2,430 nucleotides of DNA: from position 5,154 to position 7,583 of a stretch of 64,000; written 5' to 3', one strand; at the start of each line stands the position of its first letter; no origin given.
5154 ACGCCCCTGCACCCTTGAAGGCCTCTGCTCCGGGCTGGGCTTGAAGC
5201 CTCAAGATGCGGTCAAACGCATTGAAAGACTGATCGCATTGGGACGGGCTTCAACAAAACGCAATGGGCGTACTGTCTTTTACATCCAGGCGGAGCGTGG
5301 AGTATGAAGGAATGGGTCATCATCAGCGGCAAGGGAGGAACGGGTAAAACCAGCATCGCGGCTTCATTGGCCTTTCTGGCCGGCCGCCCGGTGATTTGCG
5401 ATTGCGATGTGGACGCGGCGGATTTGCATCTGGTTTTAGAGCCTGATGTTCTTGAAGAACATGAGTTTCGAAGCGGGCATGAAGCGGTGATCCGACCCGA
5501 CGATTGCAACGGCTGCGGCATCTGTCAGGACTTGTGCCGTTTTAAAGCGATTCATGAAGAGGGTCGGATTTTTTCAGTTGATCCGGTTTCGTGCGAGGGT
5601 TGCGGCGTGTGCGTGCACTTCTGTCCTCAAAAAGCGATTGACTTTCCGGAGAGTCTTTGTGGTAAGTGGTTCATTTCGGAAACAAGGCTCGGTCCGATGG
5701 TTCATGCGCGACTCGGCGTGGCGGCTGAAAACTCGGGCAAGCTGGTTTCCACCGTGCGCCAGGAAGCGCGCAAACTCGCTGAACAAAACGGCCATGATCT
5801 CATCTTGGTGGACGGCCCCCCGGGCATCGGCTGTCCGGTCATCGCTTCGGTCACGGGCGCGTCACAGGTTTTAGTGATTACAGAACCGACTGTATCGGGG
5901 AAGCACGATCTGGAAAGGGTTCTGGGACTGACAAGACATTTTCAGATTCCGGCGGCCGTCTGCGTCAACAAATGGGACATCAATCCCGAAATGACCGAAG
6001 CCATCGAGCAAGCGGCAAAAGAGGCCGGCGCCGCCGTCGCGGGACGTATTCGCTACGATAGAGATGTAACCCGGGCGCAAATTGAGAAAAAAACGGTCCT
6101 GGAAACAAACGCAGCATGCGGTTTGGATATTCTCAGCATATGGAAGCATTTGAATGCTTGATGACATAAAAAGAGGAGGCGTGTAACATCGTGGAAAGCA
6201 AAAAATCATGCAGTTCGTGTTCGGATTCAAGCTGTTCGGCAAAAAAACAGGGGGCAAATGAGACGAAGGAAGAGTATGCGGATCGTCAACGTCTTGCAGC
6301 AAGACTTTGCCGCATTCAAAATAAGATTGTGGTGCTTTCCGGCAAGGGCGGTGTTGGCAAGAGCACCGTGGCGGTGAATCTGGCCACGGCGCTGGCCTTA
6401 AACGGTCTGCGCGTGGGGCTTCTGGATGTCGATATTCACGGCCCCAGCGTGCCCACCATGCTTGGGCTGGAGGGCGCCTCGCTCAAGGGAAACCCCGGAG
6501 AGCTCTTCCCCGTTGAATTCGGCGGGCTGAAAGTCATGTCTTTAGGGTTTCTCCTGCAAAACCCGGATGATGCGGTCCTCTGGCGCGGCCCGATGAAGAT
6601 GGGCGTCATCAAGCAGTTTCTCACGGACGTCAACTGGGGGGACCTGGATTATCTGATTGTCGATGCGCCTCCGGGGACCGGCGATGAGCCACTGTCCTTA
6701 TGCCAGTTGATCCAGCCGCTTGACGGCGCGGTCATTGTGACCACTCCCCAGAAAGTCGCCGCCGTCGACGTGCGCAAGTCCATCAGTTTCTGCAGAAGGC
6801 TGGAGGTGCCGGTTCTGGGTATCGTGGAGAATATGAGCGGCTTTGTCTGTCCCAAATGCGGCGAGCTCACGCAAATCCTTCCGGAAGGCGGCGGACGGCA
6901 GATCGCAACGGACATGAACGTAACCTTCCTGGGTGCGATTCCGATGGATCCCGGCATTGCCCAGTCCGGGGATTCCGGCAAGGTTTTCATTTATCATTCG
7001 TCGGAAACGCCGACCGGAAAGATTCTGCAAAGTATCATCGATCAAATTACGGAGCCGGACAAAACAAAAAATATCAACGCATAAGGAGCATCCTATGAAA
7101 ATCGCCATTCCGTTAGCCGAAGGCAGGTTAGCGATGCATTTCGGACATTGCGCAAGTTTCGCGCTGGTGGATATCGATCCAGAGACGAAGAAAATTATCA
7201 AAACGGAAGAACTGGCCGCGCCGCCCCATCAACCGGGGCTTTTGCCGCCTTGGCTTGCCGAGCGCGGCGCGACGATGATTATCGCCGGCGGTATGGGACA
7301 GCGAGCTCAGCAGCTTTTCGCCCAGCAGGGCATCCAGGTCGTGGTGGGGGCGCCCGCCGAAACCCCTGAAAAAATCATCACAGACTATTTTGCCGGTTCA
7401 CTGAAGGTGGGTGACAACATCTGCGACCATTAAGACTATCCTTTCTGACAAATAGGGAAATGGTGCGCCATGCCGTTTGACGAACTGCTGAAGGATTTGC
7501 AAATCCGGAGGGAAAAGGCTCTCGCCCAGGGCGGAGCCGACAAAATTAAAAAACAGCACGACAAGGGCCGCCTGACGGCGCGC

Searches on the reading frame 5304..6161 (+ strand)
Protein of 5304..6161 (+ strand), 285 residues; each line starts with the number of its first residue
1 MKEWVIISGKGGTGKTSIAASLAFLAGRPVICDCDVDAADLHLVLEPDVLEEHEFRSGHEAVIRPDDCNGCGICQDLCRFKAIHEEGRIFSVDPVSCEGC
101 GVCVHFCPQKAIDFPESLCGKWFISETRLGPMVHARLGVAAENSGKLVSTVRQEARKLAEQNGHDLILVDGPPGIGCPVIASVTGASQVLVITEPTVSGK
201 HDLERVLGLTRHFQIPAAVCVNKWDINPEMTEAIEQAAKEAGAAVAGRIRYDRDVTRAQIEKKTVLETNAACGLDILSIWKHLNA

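Call 6: search_protein_families(library=pfam, proteins=[window:5304-6161:+], max_evalue=0.01)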
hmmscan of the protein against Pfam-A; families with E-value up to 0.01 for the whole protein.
window:5304-6161:+ (285 aa): 18 families
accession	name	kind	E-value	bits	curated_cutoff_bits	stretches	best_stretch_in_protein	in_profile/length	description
PF01656.29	CbiA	-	8.7e-13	48.8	25.4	1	5-265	2-125/125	CobQ/CobB/MinD/ParA nucleotide binding domain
PF00037.32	Fer4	-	6.1e-11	42.1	21.1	2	92-112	3-23/24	4Fe-4S binding domain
PF12838.12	Fer4_7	-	1.1e-08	35.9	27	2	97-116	2-21/52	4Fe-4S dicluster domain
PF14697.11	Fer4_21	-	3.8e-07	30.6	35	1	61-112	1-57/59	4Fe-4S dicluster domain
PF10609.15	ParA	-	4.6e-07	29.9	27.1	1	5-25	7-27/246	NUBPL iron-transfer P-loop NTPase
PF13237.11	Fer4_10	-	4.9e-07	30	25.5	2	62-108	3-53/53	4Fe-4S dicluster domain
PF13187.11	Fer4_9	-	1.4e-05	25.5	27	1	67-112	1-52/52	4Fe-4S dicluster domain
PF13484.11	Fer4_16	-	2.2e-05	25.6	30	0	97-115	2-20/66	4Fe-4S double cluster binding domain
PF12797.12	Fer4_2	-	3.1e-05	24.1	24.5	0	63-78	5-20/22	4Fe-4S binding domain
PF12837.12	Fer4_6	-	6.1e-05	23.2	25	0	90-111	2-23/24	4Fe-4S binding domain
PF13614.12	AAA_31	-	0.00026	21.4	27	0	161-207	115-161/177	AAA domain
PF25160.1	LdpA_Fe-S-bd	-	0.00041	20.5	27.6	0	65-113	2-44/49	LdpA Fe-S cluster-binding domain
PF20720.3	nSTAND3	-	0.0006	20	27.2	0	3-24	18-39/155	Novel STAND NTPase 3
PF02374.21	ArsA_ATPase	-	0.00089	19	24.3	1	3-24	2-23/305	Anion-transporting ATPase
PF03193.22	RsgA_GTPase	-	0.00099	19.4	30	0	179-245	19-86/174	RsgA GTPase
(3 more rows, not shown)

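Call 71: search_protein_families(library=ncbifam, proteins=[window:5304-6161:+], max_evalue=0.00001)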
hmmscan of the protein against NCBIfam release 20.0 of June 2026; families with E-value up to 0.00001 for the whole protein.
window:5304-6161:+ (285 aa): 26 families (the best 25 are shown)
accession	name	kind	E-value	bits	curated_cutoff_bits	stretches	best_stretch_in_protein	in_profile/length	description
TIGR01969.1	minD_arch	subfamily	4.3e-13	49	201.75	1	5-46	4-49/251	cell division ATPase MinD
NF041891.1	hdrA_Methbact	equivalog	5.2e-13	48.1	1300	1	61-114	567-620/762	ferredoxin:CoB-CoM heterodisulfide reductase subunit HdrA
NF040770.1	hetero_SS_HdrA2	exception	8.1e-13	47.4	1100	1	59-114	570-625/777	CoB-CoM heterodisulfide reductase HdrA2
TIGR01968.1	minD_bact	equivalog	1.1e-12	47.9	212.9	1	160-224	110-173/261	septum site-determining protein MinD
TIGR02179.1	PorD_KorD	subfamily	2.2e-10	40.5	60.05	1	62-114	21-74/78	2-oxoacid:acceptor oxidoreductase, delta subunit, pyruvate/2-ketoisovalerate family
NF038196.1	ferrodoxin_EFR1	subfamily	1.4e-09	38.4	75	1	64-116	182-233/242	EFR1 family ferrodoxin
NF041546.1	ParA_partition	equivalog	4.1e-09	36.3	180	0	150-268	65-187/203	ParA family partition ATPase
TIGR02700.1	flavo_MJ0208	hypoth_equivalog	1e-08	34.7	251.35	1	62-113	144-195/234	dihydromethanopterin reductase (acceptor)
NF045763.1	PhenlGlyoxDHPadF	equivalog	1.2e-08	35.1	150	1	60-112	25-77/78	NADH-dependent phenylglyoxylate dehydrogenase subunit delta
NF058577.1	FdxA_fam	equivalog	2.1e-08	34.2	65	1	66-111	7-52/52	4Fe-4S ferredoxin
NF045874.1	Vhu_polyferre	exception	4.4e-08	32.3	600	1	23-112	83-174/381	F420-non-reducing hydrogenase associated-polyferredoxin VhuB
NF005503.0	PRK07118.1-2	equivalog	5.5e-08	32.4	252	1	68-114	140-186/292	RnfABCDGE type electron transport complex subunit B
NF043069.1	T4HPD_activ_SAM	equivalog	9e-08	31.8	425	1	59-113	44-98/299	trans-4-hydroxy-L-proline dehydratase activase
NF040684.1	PorD_Arch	equivalog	2.6e-07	30.6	120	1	65-113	31-80/85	pyruvate synthase subunit PorD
TIGR01944.1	rnfB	subfamily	6.1e-07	29.2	68.7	1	56-115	103-163/190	RnfABCDGE type electron transport complex subunit B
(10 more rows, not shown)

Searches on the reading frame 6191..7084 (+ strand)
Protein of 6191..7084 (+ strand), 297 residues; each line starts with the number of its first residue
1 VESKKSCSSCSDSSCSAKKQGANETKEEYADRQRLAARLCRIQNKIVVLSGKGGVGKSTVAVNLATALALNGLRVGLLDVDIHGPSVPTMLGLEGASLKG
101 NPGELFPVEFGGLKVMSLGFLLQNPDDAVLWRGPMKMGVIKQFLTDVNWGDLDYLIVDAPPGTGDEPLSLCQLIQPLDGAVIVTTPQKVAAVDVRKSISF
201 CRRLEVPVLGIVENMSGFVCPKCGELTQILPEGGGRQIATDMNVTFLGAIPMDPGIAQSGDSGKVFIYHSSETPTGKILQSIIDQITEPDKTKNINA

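Call 71: search_protein_families(library=ncbifam, proteins=[window:6191-7084:+], max_evalue=0.00001)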
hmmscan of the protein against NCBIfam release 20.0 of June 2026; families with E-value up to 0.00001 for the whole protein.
window:6191-7084:+ (297 aa): 15 families
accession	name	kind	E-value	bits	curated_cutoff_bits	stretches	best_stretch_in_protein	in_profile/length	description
NF041136.1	MrpORP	equivalog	4.5e-115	384.8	450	1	40-294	2-256/365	iron-sulfur cluster carrier protein MrpORP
NF008669.0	PRK11670.1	equivalog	2.6e-71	240.5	348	1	40-286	104-349/369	iron-sulfur cluster carrier protein ApbC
TIGR01969.1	minD_arch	subfamily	3.4e-19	69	201.75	2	46-97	3-54/251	cell division ATPase MinD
TIGR01968.1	minD_bact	equivalog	1.2e-14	54.4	212.9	1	45-94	3-52/261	septum site-determining protein MinD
NF041546.1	ParA_partition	equivalog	3.8e-11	42.9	180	1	46-82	2-38/203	ParA family partition ATPase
NF047398.1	AAA_KGGVGR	domain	1e-09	39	90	1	46-93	5-52/190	KGGVGR-motif variant AAA ATPase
TIGR03018.1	pepcterm_TyrKin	hypoth_equivalog_domain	1.9e-08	33.9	230.65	1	39-95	31-88/207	XrtA-associated tyrosine autokinase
NF008079.0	PRK10818.1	equivalog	2.6e-08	33.5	508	0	45-91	4-50/270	septum site-determining protein MinD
TIGR04291.1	arsen_driv_ArsA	equivalog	5.8e-08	31.9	650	1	17-79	293-355/565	arsenical pump-driving ATPase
TIGR01007.1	eps_fam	subfamily_domain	8e-08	32.1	108.05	0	45-87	19-61/204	polysaccharide biosynthesis tyrosine autokinase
NF053622.1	ATPseBagAMYCTU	equivalog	3.6e-07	29.9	400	1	44-81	7-44/325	ATPase BagA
TIGR03815.1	CpaE_hom_Actino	equivalog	6.6e-07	28.8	154.45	1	46-95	114-163/340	septum site-determining protein Ssd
TIGR03453.1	partition_RepA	equivalog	3.9e-06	26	348.45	0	45-92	106-152/387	plasmid partitioning protein RepA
TIGR03371.1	cellulose_yhjQ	equivalog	6.1e-06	25.9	157.85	1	45-83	3-41/246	cellulose biosynthesis protein BcsQ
NF033200.1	F430_CfbC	exception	6.3e-06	25.7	402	0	46-85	2-41/260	Ni-sirohydrochlorin a,c-diamide reductive cyclase ATP-dependent reductase subunit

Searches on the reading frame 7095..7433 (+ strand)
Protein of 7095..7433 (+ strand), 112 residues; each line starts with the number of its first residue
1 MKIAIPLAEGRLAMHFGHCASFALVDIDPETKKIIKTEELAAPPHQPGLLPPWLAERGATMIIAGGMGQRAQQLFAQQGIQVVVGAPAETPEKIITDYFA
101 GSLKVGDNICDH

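Call 41: search_solved_structures(query=window:7095-7433:+, max_evalue=0.01)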
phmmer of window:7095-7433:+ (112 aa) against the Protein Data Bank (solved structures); distinct sequences matched with E-value up to 0.01: 3.
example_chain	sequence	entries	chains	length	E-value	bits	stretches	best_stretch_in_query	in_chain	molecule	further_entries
1t3v_A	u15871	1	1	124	6.2e-13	52.5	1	2-108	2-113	conserved hypothetical protein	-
1o13_A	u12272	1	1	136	8.4e-13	52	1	2-108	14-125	probable NifB protein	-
2yx6_A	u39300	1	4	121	2.4e-12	50.6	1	2-105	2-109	Hypothetical protein PH0822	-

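Call 71: search_protein_families(library=ncbifam, proteins=[window:7095-7433:+], max_evalue=0.00001)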
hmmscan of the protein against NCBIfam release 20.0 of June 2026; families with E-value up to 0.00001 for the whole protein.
window:7095-7433:+ (112 aa): 1 family
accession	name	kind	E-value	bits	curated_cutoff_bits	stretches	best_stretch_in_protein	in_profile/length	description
NF041136.1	MrpORP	equivalog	2.1e-38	132.5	450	1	1-103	265-365/365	iron-sulfur cluster carrier protein MrpORP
